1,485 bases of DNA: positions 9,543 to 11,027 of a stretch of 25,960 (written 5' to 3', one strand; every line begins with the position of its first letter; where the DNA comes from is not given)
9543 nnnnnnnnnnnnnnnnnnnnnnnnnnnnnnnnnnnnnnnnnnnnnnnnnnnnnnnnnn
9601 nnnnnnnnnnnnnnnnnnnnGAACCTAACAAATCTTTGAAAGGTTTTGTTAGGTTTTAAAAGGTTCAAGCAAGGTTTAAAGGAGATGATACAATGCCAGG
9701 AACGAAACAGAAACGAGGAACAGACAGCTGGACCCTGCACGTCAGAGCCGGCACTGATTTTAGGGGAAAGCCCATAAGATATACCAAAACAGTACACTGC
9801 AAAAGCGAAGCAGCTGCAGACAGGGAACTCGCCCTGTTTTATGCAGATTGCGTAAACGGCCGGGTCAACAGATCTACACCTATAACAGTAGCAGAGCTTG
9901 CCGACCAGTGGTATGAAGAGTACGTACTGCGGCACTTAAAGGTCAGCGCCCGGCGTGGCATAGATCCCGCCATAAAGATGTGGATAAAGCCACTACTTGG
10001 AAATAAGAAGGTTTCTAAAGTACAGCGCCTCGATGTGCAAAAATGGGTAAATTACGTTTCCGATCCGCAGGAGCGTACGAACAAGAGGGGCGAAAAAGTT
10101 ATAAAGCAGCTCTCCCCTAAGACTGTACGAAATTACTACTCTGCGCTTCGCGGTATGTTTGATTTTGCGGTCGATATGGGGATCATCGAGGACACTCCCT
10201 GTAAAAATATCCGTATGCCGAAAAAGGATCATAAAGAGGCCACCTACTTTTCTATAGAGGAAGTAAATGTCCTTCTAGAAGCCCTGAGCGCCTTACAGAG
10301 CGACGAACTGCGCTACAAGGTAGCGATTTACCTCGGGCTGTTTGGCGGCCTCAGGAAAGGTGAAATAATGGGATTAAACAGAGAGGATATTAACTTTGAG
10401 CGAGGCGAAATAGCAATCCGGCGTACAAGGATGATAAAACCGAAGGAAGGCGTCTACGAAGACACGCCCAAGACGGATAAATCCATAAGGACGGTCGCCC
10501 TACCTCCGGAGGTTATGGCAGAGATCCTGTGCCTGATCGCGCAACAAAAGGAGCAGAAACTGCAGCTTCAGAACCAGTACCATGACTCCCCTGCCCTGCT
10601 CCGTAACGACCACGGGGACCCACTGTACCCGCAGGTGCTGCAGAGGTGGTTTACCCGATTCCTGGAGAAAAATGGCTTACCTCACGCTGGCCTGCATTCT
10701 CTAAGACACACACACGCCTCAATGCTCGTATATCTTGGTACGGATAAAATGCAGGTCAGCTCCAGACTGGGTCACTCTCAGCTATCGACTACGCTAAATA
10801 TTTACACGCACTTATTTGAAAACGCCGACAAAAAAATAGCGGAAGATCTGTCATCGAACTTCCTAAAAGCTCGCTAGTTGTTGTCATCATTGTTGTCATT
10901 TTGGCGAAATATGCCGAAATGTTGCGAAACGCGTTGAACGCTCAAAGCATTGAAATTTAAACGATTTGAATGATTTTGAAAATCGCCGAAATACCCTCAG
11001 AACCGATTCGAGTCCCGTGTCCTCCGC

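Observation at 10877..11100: Integrase and lysis module converge on a repeat-flanked attP-like site with a tRNA-3'-end-like core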

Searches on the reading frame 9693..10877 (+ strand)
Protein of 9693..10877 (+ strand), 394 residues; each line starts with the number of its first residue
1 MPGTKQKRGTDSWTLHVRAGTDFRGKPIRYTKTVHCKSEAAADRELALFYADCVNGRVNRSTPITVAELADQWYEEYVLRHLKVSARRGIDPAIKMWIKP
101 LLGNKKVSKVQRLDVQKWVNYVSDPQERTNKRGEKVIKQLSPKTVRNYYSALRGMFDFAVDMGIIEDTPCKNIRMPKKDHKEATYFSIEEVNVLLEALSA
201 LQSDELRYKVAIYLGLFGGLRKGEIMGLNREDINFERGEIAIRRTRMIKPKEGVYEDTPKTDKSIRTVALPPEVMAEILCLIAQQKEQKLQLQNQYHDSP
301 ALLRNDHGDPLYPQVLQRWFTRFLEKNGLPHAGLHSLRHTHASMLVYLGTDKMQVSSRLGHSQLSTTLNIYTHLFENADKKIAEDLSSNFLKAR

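Call 9: search_protein_families(library=pfam, proteins=[window:9693-10877:+], max_evalue=0.01)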
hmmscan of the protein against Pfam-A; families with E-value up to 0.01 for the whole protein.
window:9693-10877:+ (394 aa): 2 families
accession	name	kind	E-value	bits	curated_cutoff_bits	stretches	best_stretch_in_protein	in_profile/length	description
PF00589.27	Phage_integrase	-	2.3e-23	83.3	27.1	1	189-376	6-170/172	Phage integrase family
PF14659.12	Phage_int_SAM_3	-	9.8e-12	45.4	22.6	1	65-121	1-56/58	Phage integrase, N-terminal SAM-like domain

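Call 10: search_protein_families(library=phrogs, proteins=[window:9693-10877:+], max_evalue=0.001)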
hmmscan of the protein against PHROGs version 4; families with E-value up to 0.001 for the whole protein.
window:9693-10877:+ (394 aa): 6 families
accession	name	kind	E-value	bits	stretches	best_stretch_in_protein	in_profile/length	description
phrog_1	-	integration and excision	6e-75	254.7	1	6-387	117-448/611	integrase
phrog_216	-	integration and excision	1.2e-37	130.6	1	140-388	10-238/301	integrase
phrog_7685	-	integration and excision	2.3e-13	51.2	1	295-386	146-235/240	integrase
phrog_34557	-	integration and excision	7.8e-07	30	1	212-367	5-160/183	integrase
phrog_26960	-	unknown function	7.7e-06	27.2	1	12-121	17-125/146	-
phrog_23783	-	integration and excision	1.6e-05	25.9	1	61-127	57-122/162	integrase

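Call 26: find_homologous_proteins(query=window:9693-10874:+, max_evalue=1e-50)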
Query window:9693-10874:+ (394 aa): 213 proteins with E <= 1e-50 among 3540 candidates; the best 120 are listed.
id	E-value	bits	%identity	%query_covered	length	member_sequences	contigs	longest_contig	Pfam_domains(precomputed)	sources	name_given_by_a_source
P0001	1.6e-253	859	95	100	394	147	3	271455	PF14659.13,PF00589.28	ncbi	-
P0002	5.0e-239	811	89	100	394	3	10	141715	PF14659.13,PF00589.28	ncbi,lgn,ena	-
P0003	1.7e-236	803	88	100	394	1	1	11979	PF14659.13,PF00589.28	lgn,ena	-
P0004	3.4e-223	759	83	100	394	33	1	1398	PF14659.13,PF00589.28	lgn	-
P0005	2.6e-218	743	81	100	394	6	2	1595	PF14659.13,PF00589.28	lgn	-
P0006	4.8e-217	738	83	100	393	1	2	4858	PF14659.13,PF00589.28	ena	-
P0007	3.3e-214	729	82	100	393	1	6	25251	PF14659.13,PF00589.28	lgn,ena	-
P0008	1.4e-211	720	87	91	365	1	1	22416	PF14659.13,PF00589.28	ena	-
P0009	3.1e-170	584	67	100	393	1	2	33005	PF14659.13,PF00589.28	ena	-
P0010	5.6e-167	574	66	99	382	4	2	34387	PF14659.13,PF00589.28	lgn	-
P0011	1.0e-164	566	83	76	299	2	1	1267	PF00589.28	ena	-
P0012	1.8e-163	562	63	100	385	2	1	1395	PF14659.13,PF00589.28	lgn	-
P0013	1.8e-157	542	62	100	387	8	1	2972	PF14659.13,PF00589.28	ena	-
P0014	2.0e-157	542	61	100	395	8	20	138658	PF14659.13,PF00589.28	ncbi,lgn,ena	-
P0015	8.0e-145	501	59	99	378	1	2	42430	PF14659.13,PF00589.28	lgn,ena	-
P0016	8.8e-144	497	59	100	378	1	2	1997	PF14659.13,PF22022.3,PF00589.28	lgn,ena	-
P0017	1.4e-143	497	60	99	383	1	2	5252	PF14659.13,PF13102.13,PF00589.28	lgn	-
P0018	2.7e-143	496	59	100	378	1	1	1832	PF14659.13,PF22022.3,PF00589.28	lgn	-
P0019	6.6e-143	494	57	98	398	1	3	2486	PF14659.13,PF00589.28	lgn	-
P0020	1.1e-142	494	56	98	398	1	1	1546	PF14659.13,PF00589.28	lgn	-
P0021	7.3e-142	491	92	61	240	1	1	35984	PF00589.28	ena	-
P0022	1.2e-138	480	57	100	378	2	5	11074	PF13495.13,PF14659.13,PF00589.28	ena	-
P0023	7.6e-138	478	56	99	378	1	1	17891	PF14659.13,PF00589.28,PF02899.24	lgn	-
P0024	2.7e-137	476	58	98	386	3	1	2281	PF14659.13,PF22022.3,PF00589.28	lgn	-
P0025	3.7e-137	476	58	100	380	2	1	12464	PF14659.13,PF00589.28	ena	-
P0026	3.8e-137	476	59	100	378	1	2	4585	PF13495.13,PF14659.13,PF00589.28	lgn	-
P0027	4.3e-137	475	57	99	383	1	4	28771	PF14659.13,PF22022.3,PF00589.28,PF02899.24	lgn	-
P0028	3.3e-136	472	57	100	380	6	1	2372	PF14659.13,PF13102.13,PF00589.28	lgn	-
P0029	3.8e-136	472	55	100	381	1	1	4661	PF14659.13,PF13102.13,PF00589.28,PF02899.24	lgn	-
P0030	1.1e-135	471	56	100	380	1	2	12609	PF14659.13,PF13102.13,PF00589.28,PF02899.24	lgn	-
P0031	3.3e-135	469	55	100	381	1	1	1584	PF14659.13,PF22022.3,PF00589.28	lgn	-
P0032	8.6e-135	468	54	100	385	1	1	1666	PF14659.13,PF00589.28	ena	-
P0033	2.0e-134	467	58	99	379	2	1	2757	PF14659.13,PF13102.13,PF00589.28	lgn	-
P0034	2.8e-134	466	55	100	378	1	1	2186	PF14659.13,PF00589.28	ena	-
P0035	1.0e-133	464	54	99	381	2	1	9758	PF14659.13,PF00589.28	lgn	-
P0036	5.5e-133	462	54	100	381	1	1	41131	PF14659.13,PF00589.28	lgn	-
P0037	1.6e-132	460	64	83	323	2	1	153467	PF14659.13,PF00589.28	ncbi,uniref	ncbi:tyrosine-type recombinase/integrase [Zhenpiania hominis]|uniref:tyrosine-type recombinase/integ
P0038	1.3e-131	457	55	100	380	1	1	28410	PF14659.13,PF13102.13,PF00589.28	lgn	-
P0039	2.2e-131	457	52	100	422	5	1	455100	PF14659.13,PF00589.28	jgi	-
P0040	2.8e-131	456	53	100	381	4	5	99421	PF14659.13,PF22022.3,PF00589.28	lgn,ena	-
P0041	3.4e-131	456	53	98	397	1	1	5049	PF14659.13,PF00589.28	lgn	-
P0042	4.4e-131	456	54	98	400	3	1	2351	PF14659.13,PF00589.28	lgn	-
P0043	6.5e-131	455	55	100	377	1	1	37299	PF14659.13,PF22022.3,PF00589.28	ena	-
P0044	1.0e-130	454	54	99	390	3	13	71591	PF14659.13,PF00589.28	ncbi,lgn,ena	-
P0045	2.0e-130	453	54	100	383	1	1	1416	PF14659.13,PF22022.3,PF00589.28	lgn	-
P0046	3.5e-129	449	55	100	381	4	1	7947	PF14659.13,PF00589.28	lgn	-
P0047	7.3e-129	448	56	100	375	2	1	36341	PF14659.13,PF00589.28,PF02899.24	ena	-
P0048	1.6e-128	447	53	100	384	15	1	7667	PF14659.13,PF00589.28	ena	-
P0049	4.8e-127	442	53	100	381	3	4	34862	PF13495.13,PF14659.13,PF22022.3,PF13102.13,PF00589.28,PF02899.24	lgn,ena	-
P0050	4.4e-126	439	54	93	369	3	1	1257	PF14659.13,PF00589.28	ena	-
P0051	4.4e-126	439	53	99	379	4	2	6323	PF14659.13,PF22022.3,PF00589.28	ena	-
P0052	4.7e-126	439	54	99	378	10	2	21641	PF14659.13,PF00589.28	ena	-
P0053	3.5e-125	436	51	100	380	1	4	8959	PF13495.13,PF14659.13,PF22022.3,PF00589.28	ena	-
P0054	9.0e-125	435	52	98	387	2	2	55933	PF14659.13,PF22022.3,PF00589.28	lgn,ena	-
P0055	1.3e-124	434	53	98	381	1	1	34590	PF14659.13,PF13102.13,PF00589.28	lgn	-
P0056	1.5e-124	434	53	100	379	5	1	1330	PF14659.13,PF22022.3,PF00589.28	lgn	-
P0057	4.8e-124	432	54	98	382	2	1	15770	PF14659.13,PF00589.28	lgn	-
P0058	1.2e-123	431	53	98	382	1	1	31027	PF14659.13,PF00589.28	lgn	-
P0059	1.7e-123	431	52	100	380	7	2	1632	PF14659.13,PF13102.13,PF00589.28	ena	-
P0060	4.5e-123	429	51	98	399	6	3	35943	PF14659.13,PF13102.13,PF00589.28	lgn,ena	-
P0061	1.1e-120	421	50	98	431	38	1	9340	PF14659.13,PF00589.28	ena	-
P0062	2.3e-120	420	54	100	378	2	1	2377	PF14659.13,PF00589.28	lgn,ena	-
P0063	3.4e-120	420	53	100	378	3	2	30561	PF14659.13,PF00589.28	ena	-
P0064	8.1e-120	419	50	100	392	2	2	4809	PF14659.13,PF00589.28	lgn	-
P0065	8.5e-120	418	52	98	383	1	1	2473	PF14659.13,PF00589.28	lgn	-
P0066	9.0e-120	418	51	99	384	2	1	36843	PF14659.13,PF00589.28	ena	-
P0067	1.5e-119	418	51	98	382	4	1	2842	PF14659.13,PF00589.28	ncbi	-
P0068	4.1e-119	416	51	99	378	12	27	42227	PF14659.13,PF22022.3,PF00589.28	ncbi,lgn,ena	-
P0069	5.8e-119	416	50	98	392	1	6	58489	PF14659.13,PF13102.13,PF00589.28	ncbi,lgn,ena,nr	ncbi:MAG: site-specific integrase [Eubacteriales bacterium]|nr:site-specific integrase [Eubacteriale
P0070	5.8e-119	416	50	98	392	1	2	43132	PF14659.13,PF13102.13,PF00589.28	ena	-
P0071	1.6e-118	414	54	100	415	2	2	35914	PF14659.13,PF00589.28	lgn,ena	-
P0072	1.8e-118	414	50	98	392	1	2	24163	PF14659.13,PF13102.13,PF00589.28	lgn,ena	-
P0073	2.5e-118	414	50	98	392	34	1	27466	PF14659.13,PF13102.13,PF00589.28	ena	-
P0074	2.5e-118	414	50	98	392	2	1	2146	PF14659.13,PF13102.13,PF00589.28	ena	-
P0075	2.6e-118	414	53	99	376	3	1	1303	PF14659.13,PF13102.13,PF00589.28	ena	-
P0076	2.9e-118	413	50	98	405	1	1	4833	PF14659.13,PF13102.13,PF00589.28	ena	-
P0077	3.3e-118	413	50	98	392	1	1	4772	PF14659.13,PF13102.13,PF00589.28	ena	-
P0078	4.0e-118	413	53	100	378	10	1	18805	PF14659.13,PF00589.28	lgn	-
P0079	1.1e-117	412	50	98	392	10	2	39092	PF14659.13,PF13102.13,PF00589.28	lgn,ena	-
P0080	2.2e-117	410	50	98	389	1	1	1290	PF14659.13,PF13102.13,PF00589.28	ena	-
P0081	2.3e-117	410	50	98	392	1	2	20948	PF14659.13,PF13102.13,PF00589.28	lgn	-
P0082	2.5e-117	410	49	100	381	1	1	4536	PF14659.13,PF00589.28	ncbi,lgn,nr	ncbi:MAG: tyrosine-type recombinase/integrase [Bacillota bacterium]|nr:tyrosine-type recombinase/int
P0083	2.7e-117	410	52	100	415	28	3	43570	PF14659.13,PF00589.28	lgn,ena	-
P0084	1.7e-116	408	50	98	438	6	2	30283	PF14659.13,PF00589.28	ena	-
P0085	3.6e-116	406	51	98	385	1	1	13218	PF14659.13,PF00589.28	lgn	-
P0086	5.4e-116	406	51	100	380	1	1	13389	PF14659.13,PF13102.13,PF00589.28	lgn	-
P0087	2.1e-115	404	51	99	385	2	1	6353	PF14659.13,PF13102.13,PF00589.28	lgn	-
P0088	5.2e-115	403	50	98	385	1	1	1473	PF14659.13,PF22022.3,PF00589.28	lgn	-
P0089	1.1e-114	402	50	100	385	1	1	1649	PF14659.13,PF22022.3,PF00589.28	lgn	-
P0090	1.4e-113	398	49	99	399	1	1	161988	PF14659.13,PF00589.28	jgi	-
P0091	1.1e-112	395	48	99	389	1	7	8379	PF14659.13,PF13102.13,PF00589.28,PF02899.24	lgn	-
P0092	8.1e-112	392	49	98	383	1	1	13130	PF14659.13,PF13102.13,PF00589.28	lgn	-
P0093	8.3e-112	392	49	98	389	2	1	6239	PF14659.13,PF00589.28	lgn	-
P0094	4.7e-111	390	49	98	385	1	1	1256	PF00589.28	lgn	-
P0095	1.9e-110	388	48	99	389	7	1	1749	PF14659.13,PF13102.13,PF00589.28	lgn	-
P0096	6.9e-110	386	49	99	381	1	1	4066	PF14659.13,PF00589.28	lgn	-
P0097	3.1e-109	384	48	99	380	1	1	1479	PF14659.13,PF00589.28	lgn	-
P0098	4.8e-109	383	49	99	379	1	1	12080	PF14659.13,PF00589.28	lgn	-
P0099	6.1e-109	383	45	100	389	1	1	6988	PF14659.13,PF13102.13,PF00589.28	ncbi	-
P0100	2.2e-108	381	48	100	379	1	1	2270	PF14659.13,PF00589.28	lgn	-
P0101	2.8e-108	381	47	100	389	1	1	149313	PF14659.13,PF13102.13,PF00589.28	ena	-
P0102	5.3e-108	380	48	100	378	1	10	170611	PF00589.28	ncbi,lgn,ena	-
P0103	3.0e-107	377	48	99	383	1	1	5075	PF14659.13,PF00589.28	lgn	-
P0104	3.5e-107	377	46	100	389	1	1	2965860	PF14659.13,PF13102.13,PF00589.28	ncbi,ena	-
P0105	1.4e-106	375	47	99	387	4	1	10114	PF14659.13,PF13102.13,PF00589.28,PF02899.24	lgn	-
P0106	1.6e-105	371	48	99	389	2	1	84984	PF14659.13,PF00589.28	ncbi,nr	ncbi:site-specific integrase [Eubacteriales bacterium DFI.9.88]|nr:site-specific integrase [Eubacter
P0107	7.6e-105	369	48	99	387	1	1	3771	PF14659.13,PF13102.13,PF00589.28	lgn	-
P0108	3.3e-104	367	46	99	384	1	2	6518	PF14659.13,PF00589.28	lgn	-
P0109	2.1e-103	364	46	99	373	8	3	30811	PF14659.13,PF00589.28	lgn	-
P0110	2.8e-102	361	45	99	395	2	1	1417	PF14659.13,PF00589.28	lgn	-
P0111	4.1e-102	360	46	100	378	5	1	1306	PF00589.28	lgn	-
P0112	6.0e-102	360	46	98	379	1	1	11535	PF14659.13,PF00589.28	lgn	-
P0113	5.0e-101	357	45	98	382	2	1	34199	PF14659.13,PF00589.28,PF02899.24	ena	-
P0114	5.6e-101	356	45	99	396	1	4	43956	PF14659.13,PF13102.13,PF00589.28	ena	-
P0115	1.2e-100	355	44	98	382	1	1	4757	PF14659.13,PF00589.28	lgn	-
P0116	2.2e-100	355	47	99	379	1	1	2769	PF14659.13,PF00589.28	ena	-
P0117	3.2e-99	351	47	99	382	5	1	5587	PF14659.13,PF00589.28,PF02899.24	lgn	-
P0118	5.6e-99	350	46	100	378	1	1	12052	PF00589.28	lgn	-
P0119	9.2e-98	346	46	98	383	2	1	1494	PF13495.13,PF14659.13,PF22022.3,PF00589.28,PF02899.24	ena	-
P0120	2.6e-97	344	43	99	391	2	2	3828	PF14659.13,PF22022.3,PF00589.28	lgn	-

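Call 27: find_encoding_contigs(protein=P0001, flank=10000, max_places=6)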
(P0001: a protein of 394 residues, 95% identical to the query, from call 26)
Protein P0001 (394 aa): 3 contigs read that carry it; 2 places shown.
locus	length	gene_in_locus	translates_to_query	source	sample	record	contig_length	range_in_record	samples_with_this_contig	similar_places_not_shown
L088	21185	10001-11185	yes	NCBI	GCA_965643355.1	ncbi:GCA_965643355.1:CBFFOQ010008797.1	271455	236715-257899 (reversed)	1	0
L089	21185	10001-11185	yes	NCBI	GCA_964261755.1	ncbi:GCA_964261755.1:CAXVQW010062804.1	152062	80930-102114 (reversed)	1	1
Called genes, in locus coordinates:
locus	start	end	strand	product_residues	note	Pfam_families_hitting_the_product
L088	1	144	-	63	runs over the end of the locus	-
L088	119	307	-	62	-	-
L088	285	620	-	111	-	-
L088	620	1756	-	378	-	-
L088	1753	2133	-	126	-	PF24608:PDDEXK_15 (weak)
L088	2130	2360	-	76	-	-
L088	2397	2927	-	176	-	PF11417:G39P_N (faint)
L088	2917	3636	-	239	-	-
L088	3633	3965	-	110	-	-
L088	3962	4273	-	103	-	-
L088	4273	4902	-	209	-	-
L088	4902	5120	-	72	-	-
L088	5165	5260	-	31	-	-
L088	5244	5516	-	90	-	-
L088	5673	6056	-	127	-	-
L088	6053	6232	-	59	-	PF12728:HTH_17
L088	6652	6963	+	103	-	PF13643:DUF4145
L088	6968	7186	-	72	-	-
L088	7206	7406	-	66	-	-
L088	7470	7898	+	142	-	PF01381:HTH_3, PF13443:HTH_26 (weak)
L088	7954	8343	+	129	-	PF06114:Peptidase_M78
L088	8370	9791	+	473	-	PF10544:T5orf172, PF13455:MUG113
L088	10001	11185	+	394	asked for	PF14659:Phage_int_SAM_3, PF00589:Phage_integrase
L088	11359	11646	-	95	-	PF00376:MerR, PF13411:MerR_1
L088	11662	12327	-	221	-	PF05719:GPP34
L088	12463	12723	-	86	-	-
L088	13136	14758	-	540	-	PF07969:Amidohydro_3, PF01979:Amidohydro_1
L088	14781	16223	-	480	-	PF07690:MFS_1, PF13347:MFS_2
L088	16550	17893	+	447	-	PF07690:MFS_1, PF13347:MFS_2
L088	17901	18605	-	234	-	PF01479:S4, PF00849:PseudoU_synth_2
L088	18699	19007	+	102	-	-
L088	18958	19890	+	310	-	PF05673:DUF815, PF13191:AAA_16 (faint), PF00004:AAA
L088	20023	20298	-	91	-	PF02583:Trns_repr_metal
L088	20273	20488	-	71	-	-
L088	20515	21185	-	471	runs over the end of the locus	PF01743:PolyA_pol, PF12627:PolyA_pol_RNAbd, PF01966:HD, PF13735:tRNA_NucTran2_2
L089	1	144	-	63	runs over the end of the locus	-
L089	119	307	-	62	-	-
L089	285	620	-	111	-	-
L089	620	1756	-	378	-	-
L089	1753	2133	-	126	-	PF24608:PDDEXK_15 (weak)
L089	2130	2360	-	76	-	-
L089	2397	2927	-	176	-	PF11417:G39P_N (faint)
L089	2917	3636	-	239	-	-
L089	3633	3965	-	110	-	-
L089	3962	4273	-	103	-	-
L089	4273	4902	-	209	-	-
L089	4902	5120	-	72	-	-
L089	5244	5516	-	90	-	-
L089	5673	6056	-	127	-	-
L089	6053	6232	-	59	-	PF12728:HTH_17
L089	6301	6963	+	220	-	PF13643:DUF4145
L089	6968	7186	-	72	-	-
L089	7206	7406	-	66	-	-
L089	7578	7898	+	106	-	PF13443:HTH_26 (weak), PF01381:HTH_3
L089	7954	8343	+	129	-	PF06114:Peptidase_M78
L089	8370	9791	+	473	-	PF10544:T5orf172, PF13455:MUG113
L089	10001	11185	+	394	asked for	PF14659:Phage_int_SAM_3, PF00589:Phage_integrase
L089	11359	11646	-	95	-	PF00376:MerR, PF13411:MerR_1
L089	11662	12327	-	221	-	PF05719:GPP34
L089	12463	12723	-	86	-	-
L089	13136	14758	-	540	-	PF07969:Amidohydro_3, PF01979:Amidohydro_1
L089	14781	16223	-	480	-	PF07690:MFS_1, PF13347:MFS_2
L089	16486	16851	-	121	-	-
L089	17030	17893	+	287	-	PF07690:MFS_1, PF13347:MFS_2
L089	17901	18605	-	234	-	PF01479:S4, PF00849:PseudoU_synth_2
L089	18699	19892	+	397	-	PF13191:AAA_16 (faint), PF25199:nSTAND_NTPase5 (faint), PF05673:DUF815, PF00004:AAA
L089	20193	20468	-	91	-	PF02583:Trns_repr_metal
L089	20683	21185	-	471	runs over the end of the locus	PF01743:PolyA_pol, PF12627:PolyA_pol_RNAbd, PF01966:HD, PF13735:tRNA_NucTran2_2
